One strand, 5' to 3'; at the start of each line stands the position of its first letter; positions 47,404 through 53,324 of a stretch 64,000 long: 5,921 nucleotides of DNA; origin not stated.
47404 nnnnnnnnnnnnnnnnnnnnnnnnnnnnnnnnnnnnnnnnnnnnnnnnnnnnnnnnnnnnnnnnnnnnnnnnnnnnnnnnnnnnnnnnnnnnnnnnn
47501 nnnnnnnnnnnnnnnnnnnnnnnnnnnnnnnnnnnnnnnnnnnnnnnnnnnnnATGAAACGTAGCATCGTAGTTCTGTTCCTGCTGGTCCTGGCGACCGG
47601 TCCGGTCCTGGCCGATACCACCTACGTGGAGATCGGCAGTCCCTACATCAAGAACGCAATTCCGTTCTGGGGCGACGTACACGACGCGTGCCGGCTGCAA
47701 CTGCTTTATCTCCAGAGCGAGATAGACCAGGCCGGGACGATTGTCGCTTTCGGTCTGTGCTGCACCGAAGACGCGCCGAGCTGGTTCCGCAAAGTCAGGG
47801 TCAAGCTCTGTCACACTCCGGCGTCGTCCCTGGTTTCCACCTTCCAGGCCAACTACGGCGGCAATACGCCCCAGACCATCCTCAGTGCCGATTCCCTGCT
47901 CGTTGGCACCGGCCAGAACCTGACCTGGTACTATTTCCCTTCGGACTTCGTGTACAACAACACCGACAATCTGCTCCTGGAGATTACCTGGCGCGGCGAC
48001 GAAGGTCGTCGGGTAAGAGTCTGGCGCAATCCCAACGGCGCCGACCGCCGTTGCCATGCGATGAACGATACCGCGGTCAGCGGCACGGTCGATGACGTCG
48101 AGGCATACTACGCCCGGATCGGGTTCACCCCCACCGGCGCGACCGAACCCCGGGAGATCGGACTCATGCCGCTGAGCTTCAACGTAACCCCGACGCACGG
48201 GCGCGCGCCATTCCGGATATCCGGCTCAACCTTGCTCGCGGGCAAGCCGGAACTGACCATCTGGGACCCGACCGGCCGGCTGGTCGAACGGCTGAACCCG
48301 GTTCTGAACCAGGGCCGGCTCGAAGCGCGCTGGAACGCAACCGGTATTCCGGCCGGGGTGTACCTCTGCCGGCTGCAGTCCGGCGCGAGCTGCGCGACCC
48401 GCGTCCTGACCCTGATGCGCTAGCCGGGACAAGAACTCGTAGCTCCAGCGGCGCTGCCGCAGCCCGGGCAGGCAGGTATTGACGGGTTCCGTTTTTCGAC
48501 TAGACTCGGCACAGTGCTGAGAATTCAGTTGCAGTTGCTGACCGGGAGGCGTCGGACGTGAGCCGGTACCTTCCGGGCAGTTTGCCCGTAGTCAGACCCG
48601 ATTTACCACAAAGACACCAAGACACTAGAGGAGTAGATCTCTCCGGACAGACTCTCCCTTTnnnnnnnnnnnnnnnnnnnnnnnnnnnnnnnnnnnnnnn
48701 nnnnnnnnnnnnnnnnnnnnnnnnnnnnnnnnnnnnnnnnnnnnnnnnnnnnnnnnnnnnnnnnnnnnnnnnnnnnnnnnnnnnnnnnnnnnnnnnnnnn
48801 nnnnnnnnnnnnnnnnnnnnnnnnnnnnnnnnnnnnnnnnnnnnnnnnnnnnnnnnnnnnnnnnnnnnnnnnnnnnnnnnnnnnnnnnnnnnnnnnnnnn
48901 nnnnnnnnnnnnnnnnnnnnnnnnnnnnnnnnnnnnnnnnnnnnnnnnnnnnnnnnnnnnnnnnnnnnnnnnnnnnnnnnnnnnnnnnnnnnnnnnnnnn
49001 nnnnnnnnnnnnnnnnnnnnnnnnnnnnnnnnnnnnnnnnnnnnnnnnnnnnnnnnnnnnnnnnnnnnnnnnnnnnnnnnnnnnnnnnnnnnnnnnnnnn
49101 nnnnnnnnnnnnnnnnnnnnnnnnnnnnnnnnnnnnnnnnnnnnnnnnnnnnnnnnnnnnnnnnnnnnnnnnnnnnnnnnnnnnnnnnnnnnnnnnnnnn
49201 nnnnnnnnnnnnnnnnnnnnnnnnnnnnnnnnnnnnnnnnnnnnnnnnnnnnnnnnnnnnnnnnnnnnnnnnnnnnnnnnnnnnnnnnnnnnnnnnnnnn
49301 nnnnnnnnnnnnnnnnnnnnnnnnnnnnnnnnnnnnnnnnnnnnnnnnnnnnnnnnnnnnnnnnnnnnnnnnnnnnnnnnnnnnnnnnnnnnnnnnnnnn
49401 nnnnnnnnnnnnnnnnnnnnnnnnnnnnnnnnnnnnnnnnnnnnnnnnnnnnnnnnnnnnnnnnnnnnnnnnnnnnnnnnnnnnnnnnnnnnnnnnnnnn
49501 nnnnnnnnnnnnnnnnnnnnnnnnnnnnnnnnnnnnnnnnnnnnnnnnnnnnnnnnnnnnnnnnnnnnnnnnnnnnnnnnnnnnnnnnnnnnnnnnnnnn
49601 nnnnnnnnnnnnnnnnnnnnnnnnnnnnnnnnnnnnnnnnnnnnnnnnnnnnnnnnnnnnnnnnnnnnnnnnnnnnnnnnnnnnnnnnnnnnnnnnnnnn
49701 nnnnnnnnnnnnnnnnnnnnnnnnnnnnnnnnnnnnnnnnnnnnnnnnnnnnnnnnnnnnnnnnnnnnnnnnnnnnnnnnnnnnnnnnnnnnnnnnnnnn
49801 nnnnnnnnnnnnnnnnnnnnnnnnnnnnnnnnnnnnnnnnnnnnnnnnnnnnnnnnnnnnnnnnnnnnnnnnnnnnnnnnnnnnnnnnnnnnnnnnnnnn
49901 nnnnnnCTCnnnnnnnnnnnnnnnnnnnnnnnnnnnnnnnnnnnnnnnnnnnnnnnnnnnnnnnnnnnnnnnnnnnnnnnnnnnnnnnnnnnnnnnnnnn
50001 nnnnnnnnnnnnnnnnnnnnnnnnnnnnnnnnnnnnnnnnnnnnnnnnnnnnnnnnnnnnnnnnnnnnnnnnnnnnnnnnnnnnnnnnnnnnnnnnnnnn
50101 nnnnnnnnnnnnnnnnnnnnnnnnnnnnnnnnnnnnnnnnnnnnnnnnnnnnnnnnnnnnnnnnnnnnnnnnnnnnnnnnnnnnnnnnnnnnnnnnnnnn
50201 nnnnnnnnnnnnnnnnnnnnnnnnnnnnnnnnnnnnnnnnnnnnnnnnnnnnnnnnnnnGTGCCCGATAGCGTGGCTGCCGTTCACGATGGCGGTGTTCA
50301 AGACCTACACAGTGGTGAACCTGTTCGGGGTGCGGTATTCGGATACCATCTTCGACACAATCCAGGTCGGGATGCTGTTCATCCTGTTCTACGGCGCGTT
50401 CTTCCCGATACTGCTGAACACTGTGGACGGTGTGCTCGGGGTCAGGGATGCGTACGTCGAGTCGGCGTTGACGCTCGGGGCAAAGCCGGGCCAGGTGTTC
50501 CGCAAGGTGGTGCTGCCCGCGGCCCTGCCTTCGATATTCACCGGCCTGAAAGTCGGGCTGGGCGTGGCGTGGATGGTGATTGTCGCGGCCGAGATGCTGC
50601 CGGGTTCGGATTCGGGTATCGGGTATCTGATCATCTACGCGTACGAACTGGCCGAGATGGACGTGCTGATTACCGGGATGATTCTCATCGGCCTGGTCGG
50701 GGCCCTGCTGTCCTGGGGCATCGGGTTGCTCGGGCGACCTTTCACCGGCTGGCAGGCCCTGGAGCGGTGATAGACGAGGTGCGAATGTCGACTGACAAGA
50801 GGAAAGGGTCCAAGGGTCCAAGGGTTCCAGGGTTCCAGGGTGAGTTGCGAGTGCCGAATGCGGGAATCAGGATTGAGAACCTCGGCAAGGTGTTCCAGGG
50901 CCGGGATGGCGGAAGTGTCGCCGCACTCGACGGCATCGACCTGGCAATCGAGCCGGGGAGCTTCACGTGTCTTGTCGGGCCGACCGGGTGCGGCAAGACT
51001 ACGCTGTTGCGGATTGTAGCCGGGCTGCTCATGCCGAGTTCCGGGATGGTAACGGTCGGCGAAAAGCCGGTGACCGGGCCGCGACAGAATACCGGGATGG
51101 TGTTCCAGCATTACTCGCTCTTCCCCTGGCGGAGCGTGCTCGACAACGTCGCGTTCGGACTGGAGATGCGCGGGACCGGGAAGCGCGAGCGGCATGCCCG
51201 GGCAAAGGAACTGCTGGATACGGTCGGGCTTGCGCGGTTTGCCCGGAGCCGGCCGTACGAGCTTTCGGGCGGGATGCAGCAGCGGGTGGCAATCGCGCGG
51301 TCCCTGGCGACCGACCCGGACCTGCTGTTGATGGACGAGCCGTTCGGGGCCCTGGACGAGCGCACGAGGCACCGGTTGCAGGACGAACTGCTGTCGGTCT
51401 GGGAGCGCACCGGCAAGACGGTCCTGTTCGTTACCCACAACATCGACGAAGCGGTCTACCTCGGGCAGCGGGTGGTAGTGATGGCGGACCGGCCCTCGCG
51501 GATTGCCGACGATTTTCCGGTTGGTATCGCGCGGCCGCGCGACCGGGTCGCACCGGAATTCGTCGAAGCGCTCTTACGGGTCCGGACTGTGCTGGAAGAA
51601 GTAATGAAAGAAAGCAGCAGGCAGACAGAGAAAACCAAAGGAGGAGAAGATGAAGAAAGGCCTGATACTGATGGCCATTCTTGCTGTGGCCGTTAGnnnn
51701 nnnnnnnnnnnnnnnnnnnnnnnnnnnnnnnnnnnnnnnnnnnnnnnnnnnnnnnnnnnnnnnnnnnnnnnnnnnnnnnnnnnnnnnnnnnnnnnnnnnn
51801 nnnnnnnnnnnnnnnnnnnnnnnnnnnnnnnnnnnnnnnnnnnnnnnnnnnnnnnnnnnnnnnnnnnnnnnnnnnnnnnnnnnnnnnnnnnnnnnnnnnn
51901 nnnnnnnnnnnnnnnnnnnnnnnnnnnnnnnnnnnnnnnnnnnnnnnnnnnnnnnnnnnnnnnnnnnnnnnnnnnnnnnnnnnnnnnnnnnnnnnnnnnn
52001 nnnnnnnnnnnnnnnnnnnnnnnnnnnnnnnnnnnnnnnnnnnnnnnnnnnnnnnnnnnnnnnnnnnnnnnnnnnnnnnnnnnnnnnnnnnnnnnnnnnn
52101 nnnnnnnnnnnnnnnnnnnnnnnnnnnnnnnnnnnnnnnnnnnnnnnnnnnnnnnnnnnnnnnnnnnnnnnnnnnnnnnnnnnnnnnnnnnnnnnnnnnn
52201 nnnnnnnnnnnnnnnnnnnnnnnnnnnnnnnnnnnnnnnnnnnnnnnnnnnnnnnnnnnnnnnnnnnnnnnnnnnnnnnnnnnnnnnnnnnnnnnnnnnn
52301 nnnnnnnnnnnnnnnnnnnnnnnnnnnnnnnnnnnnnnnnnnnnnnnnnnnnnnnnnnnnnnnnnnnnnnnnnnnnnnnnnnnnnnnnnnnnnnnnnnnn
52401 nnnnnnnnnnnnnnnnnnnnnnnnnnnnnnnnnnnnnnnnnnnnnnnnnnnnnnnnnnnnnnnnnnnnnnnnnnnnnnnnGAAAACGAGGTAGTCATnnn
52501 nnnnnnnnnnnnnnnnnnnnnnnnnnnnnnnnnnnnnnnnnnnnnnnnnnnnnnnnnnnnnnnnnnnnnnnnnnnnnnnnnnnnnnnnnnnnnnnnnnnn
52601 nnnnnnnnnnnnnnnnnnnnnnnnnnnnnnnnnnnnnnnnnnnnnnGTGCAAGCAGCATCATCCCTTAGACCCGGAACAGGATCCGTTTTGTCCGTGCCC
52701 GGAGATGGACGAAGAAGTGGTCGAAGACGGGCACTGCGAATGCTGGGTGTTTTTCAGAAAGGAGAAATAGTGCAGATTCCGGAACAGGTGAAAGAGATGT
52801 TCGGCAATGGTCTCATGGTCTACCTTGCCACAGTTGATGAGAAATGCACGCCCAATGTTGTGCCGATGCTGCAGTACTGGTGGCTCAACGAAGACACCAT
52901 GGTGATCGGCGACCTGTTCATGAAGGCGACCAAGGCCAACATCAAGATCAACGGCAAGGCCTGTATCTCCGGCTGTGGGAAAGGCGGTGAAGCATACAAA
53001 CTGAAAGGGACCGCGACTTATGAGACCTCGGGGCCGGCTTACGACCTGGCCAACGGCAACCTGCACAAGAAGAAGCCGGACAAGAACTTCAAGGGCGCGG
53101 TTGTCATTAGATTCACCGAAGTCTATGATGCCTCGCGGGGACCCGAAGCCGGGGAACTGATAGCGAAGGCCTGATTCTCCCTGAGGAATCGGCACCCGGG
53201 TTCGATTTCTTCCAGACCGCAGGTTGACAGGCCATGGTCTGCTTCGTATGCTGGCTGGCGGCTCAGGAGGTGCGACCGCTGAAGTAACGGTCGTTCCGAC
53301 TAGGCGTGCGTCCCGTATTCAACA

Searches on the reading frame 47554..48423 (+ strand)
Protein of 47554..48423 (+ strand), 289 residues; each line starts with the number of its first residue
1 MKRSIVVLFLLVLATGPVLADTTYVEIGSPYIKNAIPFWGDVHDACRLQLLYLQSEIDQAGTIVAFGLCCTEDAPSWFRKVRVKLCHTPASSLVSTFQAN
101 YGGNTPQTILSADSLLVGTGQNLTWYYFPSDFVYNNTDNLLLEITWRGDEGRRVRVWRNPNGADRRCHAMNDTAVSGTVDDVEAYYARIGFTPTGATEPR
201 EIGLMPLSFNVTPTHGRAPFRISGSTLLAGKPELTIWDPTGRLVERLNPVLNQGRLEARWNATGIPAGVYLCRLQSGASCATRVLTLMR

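Call 7: search_protein_families(library=pfam, proteins=[window:47554-48423:+], max_evalue=1)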
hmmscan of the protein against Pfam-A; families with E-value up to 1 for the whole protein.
window:47554-48423:+ (289 aa): 1 family
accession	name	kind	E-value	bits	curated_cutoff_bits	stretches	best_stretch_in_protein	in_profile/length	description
PF18962.6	Por_Secre_tail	-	0.13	13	27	1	230-279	20-67/75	Secretion system C-terminal sorting domain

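Call 10: find_encoding_contigs(protein=window:47554-48423:+, flank=10000, max_places=10)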
Protein window:47554-48423:+ (289 aa): no gene with exactly this product is on record in the collection.

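Call 11: find_related_loci(query=window:47554-48423:+, collection=genome_contigs, flank=6000)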
Query window:47554-48423:+ (289 aa) in genome_contigs; peptide patterns used: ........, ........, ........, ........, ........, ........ (x = any residue, [..] = any of these).
65 stretches matched a pattern; 1 encode a relative of the query (tblastn E <= 1e-3); 1 distinct loci.
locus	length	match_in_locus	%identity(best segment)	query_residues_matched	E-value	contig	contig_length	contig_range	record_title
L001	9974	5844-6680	67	1-278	3e-125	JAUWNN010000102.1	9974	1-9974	MAG: candidate division WOR-3 bacterium isolate CSMAG_2425 CSMAG_2425_k141_183579_length_9974_cov_5.9873, whole genome s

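Call 24: find_related_loci(query=A1, collection=metagenome_contigs, flank=5000)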
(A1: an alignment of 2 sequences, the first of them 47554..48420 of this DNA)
Query A1 (289 aa) in metagenome_contigs; peptide patterns used: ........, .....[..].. (x = any residue, [..] = any of these).
107 stretches matched a pattern, but none encodes a relative of the query by tblastn (E <= 1e-3).

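Call 30: find_homologous_proteins(query=window:47554-48423:+, max_evalue=1e-10)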
Query window:47554-48423:+ (289 aa): 29 proteins with E <= 1e-10 among 2681 candidates.
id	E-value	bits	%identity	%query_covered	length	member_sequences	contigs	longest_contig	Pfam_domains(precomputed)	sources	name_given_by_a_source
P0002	7.6e-197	671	100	100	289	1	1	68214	-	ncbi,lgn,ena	-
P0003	7.1e-123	428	66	100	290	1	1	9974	-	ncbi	-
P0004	1.9e-97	344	61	95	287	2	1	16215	-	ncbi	ncbi:MAG: hypothetical protein ABIL25_07895 [candidate division WOR-3 bacterium]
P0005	2.3e-89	318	55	95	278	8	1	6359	-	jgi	-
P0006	3.1e-86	308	55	94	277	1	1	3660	-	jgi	-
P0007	9.3e-86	306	53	94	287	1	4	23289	PF18962.8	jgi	jgi:hypothetical protein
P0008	1.4e-85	305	52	94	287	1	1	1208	-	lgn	-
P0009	3.4e-83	298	48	100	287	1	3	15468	-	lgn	-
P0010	2.3e-77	278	54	88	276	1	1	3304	-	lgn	-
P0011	1.1e-76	276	51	98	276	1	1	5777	-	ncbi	-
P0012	7.4e-73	264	51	97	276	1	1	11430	-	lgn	-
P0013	2.0e-67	246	47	94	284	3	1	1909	-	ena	-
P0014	5.9e-66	241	50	89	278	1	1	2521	-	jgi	jgi:hypothetical protein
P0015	8.2e-66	240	48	89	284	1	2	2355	-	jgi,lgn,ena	-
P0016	8.0e-65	237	48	89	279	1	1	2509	-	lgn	-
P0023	1.6e-40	157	36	96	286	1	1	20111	PF18962.8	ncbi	-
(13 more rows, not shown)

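Call 31: find_encoding_contigs(protein=P0004, flank=6000, max_places=3)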
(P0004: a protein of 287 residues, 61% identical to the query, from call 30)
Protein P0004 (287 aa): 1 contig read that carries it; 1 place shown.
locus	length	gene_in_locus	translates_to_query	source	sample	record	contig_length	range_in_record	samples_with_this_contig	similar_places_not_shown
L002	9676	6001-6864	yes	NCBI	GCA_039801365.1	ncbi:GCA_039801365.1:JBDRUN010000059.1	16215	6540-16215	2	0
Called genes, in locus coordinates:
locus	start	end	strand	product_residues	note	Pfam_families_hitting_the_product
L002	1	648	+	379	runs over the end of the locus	PF25917:BSH_RND, PF25919:BSH_CusB, PF25973:BSH_CzcB, PF25984:BSH_YknX (weak), PF25885:HH_EMRA (weak), PF25990:Beta-barrel_YknX, PF25967:RND-MFP_C, PF25989:YknX_C, +1 more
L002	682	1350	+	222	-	PF02463:SMC_N (faint), PF00005:ABC_tran, PF13304:AAA_21 (faint)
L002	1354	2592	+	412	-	PF12704:MacB_PCD, PF02687:FtsX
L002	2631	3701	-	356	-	PF18962:Por_Secre_tail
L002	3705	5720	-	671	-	PF17900:Peptidase_M1_N, PF01433:Peptidase_M1, PF18962:Por_Secre_tail (weak)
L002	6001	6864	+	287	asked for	-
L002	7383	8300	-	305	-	PF13527:Acetyltransf_9, PF00583:Acetyltransf_1, PF13508:Acetyltransf_7, PF13673:Acetyltransf_10 (weak), PF08445:FR47 (faint)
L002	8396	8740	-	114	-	PF00872:Transposase_mut (weak)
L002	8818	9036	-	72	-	-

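Call 32: find_encoding_contigs(protein=P0007, flank=6000, max_places=3)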
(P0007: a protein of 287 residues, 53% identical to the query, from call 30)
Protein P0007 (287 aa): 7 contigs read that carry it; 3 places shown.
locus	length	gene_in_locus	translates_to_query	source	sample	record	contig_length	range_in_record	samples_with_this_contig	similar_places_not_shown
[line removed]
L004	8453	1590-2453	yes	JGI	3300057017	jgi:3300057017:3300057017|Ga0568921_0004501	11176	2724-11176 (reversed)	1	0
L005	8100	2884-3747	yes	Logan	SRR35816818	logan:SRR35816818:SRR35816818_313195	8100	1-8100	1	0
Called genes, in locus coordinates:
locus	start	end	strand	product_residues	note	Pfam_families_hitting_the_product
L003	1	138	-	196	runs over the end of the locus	-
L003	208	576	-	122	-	-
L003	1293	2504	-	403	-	-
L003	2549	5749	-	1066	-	PF13415:Beta-prop_FBX42, PF24681:Kelch_KLHDC2_KLHL20_DRC7, PF13415:Beta-prop_FBX42, PF13415:Beta-prop_FBX42, PF24681:Kelch_KLHDC2_KLHL20_DRC7, PF13570:Beta-prop_ACSF4, PF13360:PQQ_2, PF13570:Beta-prop_ACSF4, +9 more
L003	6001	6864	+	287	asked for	PF18962:Por_Secre_tail (weak)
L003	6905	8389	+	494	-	-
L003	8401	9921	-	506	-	PF13360:PQQ_2, PF18962:Por_Secre_tail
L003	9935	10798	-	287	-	PF12838:Fer4_7 (faint), PF12837:Fer4_6 (faint), PF14697:Fer4_21 (faint), PF13187:Fer4_9, PF12797:Fer4_2 (weak), PF13237:Fer4_10 (weak), PF00037:Fer4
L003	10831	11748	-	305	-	PF00890:FAD_binding_2 (weak), PF01134:GIDA (faint), PF01946:Thi4 (weak), PF07992:Pyr_redox_2, PF12831:FAD_oxidored, PF13450:NAD_binding_8 (weak), PF13738:Pyr_redox_3, PF00070:Pyr_redox, +3 more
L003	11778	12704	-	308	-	PF02729:OTCace_N, PF00185:OTCace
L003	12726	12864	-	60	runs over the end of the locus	-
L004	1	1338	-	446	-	?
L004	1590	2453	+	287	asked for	PF18962:Por_Secre_tail (weak)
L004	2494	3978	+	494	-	-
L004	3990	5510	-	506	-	PF13360:PQQ_2, PF18962:Por_Secre_tail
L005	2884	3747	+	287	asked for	PF18962:Por_Secre_tail (weak)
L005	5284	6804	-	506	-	PF13360:PQQ_2, PF18962:Por_Secre_tail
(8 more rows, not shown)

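Call 33: find_encoding_contigs(protein=P0009, flank=6000, max_places=3)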
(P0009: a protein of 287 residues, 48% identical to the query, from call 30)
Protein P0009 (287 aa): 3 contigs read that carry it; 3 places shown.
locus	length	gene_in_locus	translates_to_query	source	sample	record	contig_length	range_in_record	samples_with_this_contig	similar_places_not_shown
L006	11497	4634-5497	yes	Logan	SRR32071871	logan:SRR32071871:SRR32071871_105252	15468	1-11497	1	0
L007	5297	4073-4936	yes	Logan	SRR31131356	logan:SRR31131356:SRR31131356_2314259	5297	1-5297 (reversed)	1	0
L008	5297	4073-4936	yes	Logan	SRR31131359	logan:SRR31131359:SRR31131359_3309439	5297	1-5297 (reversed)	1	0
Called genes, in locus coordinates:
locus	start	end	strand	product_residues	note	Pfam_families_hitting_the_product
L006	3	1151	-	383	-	?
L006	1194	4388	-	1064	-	PF13415:Beta-prop_FBX42, PF24681:Kelch_KLHDC2_KLHL20_DRC7, PF13415:Beta-prop_FBX42, PF24681:Kelch_KLHDC2_KLHL20_DRC7, PF24681:Kelch_KLHDC2_KLHL20_DRC7, PF13570:Beta-prop_ACSF4, PF13360:PQQ_2, PF13570:Beta-prop_ACSF4, +10 more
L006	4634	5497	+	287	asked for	-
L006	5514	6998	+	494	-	-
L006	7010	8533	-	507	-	PF13360:PQQ_2, PF18962:Por_Secre_tail (weak), PF13860:FlgD_ig (weak)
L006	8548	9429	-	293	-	PF12838:Fer4_7 (faint), PF12837:Fer4_6 (faint), PF14697:Fer4_21 (faint), PF13187:Fer4_9, PF12797:Fer4_2 (weak), PF00037:Fer4, PF13237:Fer4_10 (weak)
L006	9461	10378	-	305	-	PF00890:FAD_binding_2 (weak), PF01134:GIDA (faint), PF01266:DAO (faint), PF01494:FAD_binding_3 (faint), PF07992:Pyr_redox_2, PF12831:FAD_oxidored, PF13738:Pyr_redox_3, PF00070:Pyr_redox, +3 more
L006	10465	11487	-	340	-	-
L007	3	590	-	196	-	?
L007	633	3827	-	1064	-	PF13415:Beta-prop_FBX42, PF24681:Kelch_KLHDC2_KLHL20_DRC7, PF24681:Kelch_KLHDC2_KLHL20_DRC7, PF24681:Kelch_KLHDC2_KLHL20_DRC7, PF13570:Beta-prop_ACSF4, PF13360:PQQ_2, PF13570:Beta-prop_ACSF4, PF13860:FlgD_ig, +9 more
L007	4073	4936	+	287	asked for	-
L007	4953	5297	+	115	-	?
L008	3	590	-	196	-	?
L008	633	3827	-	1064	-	PF13415:Beta-prop_FBX42, PF24681:Kelch_KLHDC2_KLHL20_DRC7, PF24681:Kelch_KLHDC2_KLHL20_DRC7, PF24681:Kelch_KLHDC2_KLHL20_DRC7, PF13570:Beta-prop_ACSF4, PF13360:PQQ_2, PF13570:Beta-prop_ACSF4, PF13860:FlgD_ig, +9 more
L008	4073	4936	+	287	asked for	-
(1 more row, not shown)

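Call 66: search_protein_families(library=ncbifam, proteins=[window:47554-48423:+], max_evalue=1)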
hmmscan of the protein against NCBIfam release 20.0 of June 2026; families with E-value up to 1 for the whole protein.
window:47554-48423:+ (289 aa): 1 family
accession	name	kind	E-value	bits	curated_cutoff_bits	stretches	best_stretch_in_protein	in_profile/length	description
TIGR04183.1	Por_Secre_tail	domain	0.016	15.2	23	1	229-279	18-63/72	T9SS type A sorting domain-containing protein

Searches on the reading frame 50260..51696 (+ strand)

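Call 60: search_protein_families(library=pfam, proteins=[window:50260-51696:+], max_evalue=0.0001)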
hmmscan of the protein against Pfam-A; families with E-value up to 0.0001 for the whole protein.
window:50260-51696:+ (478 aa): 3 families
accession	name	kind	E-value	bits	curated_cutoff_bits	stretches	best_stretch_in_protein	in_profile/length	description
PF00005.33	ABC_tran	-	1.8e-33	116.5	25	1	223-362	1-136/137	ABC transporter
PF13304.12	AAA_21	-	9.7e-07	29.6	27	0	332-394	235-299/304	AAA domain, putative AbiEii toxin, Type IV TA system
PF00004.35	AAA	-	8.9e-05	23.4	21.2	0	237-256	2-21/131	ATPase family associated with various cellular activities (AAA)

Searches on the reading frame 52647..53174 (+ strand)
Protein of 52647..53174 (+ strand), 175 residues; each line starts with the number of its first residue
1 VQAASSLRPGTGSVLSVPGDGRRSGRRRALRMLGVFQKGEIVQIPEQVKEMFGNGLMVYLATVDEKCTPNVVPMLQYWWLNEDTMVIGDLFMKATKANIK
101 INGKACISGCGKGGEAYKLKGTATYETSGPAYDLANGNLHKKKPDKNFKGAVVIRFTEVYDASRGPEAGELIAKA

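Call 61: search_protein_families(library=pfam, proteins=[window:52647-53174:+], max_evalue=0.0001)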
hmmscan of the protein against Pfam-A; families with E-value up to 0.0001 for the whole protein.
window:52647-53174:+ (175 aa): 1 family
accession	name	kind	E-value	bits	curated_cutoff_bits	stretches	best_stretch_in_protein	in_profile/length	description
PF01243.27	PNPOx_N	-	9.9e-08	32.8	28.1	1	45-160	2-117/120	Pyridoxamine 5'-phosphate oxidase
